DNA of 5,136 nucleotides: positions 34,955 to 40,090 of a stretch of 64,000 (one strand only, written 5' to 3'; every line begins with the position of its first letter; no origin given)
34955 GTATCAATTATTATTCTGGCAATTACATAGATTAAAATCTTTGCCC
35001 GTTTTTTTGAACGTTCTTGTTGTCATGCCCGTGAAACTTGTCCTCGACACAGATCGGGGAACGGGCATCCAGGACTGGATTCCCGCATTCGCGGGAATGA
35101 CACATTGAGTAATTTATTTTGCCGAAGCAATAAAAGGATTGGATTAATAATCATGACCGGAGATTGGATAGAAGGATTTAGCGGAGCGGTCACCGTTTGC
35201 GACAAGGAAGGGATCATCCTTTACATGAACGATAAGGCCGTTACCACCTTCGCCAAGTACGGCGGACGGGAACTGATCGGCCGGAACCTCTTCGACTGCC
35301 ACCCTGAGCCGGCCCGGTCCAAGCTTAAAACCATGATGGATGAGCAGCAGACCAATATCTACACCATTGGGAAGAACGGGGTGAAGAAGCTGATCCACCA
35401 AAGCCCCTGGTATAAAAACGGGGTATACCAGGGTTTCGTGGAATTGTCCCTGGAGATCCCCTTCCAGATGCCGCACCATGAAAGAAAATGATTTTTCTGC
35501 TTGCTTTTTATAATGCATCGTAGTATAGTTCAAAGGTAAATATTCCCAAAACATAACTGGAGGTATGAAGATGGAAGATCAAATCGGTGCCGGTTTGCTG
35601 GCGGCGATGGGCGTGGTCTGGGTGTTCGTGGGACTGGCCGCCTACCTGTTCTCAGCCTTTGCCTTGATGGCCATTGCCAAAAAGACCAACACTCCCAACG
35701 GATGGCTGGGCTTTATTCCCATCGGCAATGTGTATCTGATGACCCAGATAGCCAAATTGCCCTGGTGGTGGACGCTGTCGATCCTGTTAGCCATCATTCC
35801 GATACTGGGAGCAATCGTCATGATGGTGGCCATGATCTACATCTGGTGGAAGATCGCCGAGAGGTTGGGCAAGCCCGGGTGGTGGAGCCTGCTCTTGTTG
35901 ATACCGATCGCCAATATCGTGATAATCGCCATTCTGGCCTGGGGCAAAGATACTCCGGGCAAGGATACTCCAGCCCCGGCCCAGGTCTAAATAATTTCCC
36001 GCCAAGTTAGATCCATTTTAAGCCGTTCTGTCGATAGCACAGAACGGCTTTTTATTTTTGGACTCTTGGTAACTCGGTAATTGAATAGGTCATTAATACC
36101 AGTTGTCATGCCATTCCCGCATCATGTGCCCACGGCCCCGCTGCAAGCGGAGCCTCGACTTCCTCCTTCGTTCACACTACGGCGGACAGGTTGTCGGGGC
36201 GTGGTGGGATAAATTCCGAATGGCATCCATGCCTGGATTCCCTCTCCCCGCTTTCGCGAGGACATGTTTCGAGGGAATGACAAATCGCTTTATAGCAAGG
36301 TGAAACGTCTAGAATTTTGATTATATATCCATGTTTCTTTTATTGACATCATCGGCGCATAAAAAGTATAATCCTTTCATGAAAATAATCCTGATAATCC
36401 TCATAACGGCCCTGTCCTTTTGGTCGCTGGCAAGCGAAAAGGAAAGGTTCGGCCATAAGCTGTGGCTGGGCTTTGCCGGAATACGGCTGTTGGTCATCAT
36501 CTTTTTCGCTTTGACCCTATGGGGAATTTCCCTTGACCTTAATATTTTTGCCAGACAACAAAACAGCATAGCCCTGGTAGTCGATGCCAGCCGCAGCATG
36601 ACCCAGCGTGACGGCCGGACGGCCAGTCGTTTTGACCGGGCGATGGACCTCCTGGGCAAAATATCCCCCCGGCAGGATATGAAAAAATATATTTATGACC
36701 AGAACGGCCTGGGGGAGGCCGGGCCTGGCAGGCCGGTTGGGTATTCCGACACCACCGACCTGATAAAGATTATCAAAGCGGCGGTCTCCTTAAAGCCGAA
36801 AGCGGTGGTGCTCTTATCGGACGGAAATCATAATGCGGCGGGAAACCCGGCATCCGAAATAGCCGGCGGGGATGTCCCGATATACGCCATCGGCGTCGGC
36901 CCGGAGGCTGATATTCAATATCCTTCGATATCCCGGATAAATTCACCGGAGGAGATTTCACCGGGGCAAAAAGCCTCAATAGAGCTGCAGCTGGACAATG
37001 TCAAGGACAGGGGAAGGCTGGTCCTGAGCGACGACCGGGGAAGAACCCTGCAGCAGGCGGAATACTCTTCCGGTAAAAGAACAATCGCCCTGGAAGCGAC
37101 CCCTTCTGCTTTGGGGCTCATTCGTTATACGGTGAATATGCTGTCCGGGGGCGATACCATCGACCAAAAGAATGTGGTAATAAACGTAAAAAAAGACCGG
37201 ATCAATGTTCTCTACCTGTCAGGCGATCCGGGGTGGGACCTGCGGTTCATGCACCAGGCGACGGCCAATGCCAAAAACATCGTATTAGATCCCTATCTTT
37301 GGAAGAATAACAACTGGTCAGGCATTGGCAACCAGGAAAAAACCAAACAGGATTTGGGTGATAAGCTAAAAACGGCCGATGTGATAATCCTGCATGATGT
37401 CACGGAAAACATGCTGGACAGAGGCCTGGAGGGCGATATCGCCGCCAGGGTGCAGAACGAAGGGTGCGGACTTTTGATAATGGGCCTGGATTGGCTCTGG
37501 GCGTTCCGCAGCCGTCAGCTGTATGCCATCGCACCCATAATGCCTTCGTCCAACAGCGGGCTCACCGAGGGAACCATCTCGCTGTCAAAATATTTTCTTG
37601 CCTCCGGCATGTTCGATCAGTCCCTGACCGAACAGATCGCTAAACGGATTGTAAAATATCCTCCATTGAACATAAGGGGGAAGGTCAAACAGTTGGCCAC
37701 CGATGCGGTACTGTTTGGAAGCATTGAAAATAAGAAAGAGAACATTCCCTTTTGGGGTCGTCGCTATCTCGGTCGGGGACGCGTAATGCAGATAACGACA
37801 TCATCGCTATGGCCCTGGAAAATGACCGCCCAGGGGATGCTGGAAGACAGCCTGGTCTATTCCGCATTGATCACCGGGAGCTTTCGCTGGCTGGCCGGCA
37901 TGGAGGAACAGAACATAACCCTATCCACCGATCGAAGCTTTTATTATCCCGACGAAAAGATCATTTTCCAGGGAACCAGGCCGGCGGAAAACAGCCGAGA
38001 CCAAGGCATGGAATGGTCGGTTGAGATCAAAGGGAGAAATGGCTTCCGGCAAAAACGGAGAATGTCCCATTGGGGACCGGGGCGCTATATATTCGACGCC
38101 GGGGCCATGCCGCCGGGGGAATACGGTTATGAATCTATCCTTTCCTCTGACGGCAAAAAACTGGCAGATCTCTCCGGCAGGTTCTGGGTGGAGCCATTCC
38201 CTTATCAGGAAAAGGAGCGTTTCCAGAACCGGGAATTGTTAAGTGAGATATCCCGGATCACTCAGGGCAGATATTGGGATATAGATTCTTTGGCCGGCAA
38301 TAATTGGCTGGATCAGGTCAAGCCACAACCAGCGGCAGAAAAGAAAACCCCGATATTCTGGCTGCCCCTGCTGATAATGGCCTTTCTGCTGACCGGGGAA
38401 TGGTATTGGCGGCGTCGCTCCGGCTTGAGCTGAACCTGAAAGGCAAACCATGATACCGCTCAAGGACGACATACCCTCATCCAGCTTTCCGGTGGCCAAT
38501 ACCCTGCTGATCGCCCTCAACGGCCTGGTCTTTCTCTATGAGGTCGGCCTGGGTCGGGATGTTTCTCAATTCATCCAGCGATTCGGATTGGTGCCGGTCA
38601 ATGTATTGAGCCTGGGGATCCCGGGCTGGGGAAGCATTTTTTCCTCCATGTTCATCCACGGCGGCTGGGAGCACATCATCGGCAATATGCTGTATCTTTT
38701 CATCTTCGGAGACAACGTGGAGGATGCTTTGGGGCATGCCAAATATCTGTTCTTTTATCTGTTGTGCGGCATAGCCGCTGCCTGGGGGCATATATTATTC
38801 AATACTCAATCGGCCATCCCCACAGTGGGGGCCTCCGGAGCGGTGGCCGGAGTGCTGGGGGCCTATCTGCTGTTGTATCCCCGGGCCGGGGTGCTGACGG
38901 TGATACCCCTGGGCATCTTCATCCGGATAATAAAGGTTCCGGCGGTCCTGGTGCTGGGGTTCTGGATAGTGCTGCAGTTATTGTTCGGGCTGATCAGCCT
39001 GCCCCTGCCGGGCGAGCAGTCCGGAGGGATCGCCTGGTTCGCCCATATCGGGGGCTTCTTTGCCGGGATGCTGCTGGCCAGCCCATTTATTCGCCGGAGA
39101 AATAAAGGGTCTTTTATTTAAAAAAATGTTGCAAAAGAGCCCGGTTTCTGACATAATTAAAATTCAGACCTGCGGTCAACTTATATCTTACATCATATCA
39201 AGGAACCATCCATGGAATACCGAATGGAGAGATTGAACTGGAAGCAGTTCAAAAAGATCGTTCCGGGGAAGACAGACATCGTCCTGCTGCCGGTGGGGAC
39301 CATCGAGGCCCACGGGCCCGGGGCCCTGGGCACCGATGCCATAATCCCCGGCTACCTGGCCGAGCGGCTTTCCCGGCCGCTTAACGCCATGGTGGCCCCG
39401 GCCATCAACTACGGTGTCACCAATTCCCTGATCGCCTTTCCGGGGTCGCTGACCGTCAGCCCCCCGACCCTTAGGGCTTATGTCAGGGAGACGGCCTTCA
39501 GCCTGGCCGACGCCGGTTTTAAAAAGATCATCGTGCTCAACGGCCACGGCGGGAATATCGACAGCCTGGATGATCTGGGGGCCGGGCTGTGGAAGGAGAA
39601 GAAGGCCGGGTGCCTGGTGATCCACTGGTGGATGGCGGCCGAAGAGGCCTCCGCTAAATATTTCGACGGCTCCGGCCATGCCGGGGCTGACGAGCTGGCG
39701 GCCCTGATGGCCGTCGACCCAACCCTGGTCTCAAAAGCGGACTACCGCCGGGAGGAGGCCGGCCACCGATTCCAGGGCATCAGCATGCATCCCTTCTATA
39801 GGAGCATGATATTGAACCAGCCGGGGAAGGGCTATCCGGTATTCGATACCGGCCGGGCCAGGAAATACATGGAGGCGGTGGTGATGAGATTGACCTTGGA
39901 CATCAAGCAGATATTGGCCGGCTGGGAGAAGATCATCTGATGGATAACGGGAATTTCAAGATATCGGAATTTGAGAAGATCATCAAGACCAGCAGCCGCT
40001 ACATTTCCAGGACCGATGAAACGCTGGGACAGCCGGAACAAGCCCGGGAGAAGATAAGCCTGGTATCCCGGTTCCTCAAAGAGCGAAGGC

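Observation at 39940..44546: Soluble 930-aa class III nucleotidyl cyclase with a long novel N-terminal region, coupled to a REC-GAF-GGDEF regulator and a zinc-ribbon/DUF2007 protein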

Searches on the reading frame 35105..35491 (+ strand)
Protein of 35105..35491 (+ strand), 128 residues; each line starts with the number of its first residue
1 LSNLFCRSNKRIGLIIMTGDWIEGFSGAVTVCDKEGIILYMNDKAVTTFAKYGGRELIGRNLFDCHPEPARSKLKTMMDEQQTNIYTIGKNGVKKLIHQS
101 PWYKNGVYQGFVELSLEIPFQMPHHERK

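Call 84: search_protein_families(library=pfam, proteins=[window:35105-35491:+], max_evalue=0.001)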
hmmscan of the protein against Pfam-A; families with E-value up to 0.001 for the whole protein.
window:35105-35491:+ (128 aa): 3 families
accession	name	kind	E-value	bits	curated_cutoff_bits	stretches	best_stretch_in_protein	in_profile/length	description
PF13426.13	PAS_9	-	1.5e-06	28.9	27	1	28-94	3-74/103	PAS domain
PF08448.16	PAS_4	-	1.2e-05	25.9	23.1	1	26-79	5-57/110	PAS fold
PF00989.32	PAS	-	8.3e-05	23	22.6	1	22-79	7-63/113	PAS fold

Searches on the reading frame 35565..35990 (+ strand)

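Call 84: search_protein_families(library=pfam, proteins=[window:35565-35990:+], max_evalue=0.001)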
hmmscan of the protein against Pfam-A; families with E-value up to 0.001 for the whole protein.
window:35565-35990:+ (141 aa): 1 family
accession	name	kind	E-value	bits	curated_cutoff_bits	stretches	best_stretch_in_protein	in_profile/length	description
PF18936.5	DUF5684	-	8.6e-10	39.5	27.4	2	47-96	1-43/81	Family of unknown function (DUF5684)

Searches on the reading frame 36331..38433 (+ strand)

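Call 3: search_protein_families(library=pfam, proteins=[window:36331-38433:+], max_evalue=0.1)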
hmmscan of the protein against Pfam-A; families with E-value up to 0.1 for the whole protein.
window:36331-38433:+ (700 aa): 3 families
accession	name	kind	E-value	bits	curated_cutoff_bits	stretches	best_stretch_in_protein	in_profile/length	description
PF00092.34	VWA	-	0.0015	19.2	23.8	0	156-205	104-155/174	von Willebrand factor type A domain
PF13519.12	VWA_2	-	0.026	15.6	27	0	81-112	2-32/107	von Willebrand factor type A domain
PF13489.12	Methyltransf_23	-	0.055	13.6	27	0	287-363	20-96/164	Methyltransferase domain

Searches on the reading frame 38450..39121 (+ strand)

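Call 3: search_protein_families(library=pfam, proteins=[window:38450-39121:+], max_evalue=0.1)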
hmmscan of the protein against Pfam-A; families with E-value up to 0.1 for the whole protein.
window:38450-39121:+ (223 aa): 1 family
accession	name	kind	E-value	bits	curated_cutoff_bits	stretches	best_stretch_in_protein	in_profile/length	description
PF01694.28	Rhomboid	-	1.1e-33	116.9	22.6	1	62-214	6-141/143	Rhomboid domain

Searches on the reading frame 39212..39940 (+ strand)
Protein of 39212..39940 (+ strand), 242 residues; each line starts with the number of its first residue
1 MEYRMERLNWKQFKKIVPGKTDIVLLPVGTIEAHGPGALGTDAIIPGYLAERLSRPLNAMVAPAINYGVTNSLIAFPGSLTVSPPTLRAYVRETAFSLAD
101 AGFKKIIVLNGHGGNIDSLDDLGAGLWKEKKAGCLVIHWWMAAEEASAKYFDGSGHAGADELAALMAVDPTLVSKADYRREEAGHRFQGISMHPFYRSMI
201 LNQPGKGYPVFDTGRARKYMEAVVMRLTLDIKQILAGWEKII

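Call 3: search_protein_families(library=pfam, proteins=[window:39212-39940:+], max_evalue=0.1)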
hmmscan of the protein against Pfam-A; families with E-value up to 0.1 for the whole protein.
window:39212-39940:+ (242 aa): 1 family
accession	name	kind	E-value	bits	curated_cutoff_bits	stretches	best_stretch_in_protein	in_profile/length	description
PF02633.19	Creatininase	-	6.7e-46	157.1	31.3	1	7-187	2-192/238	Creatinine amidohydrolase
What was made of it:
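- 39212..39940 (+): Creatininase-family gene whose stop overlaps the X930 start codon (TGATG). Probably the first gene of the operon in this clade, but not part of the conserved module. Pfam PF02633 E 7e-46 (call 3).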
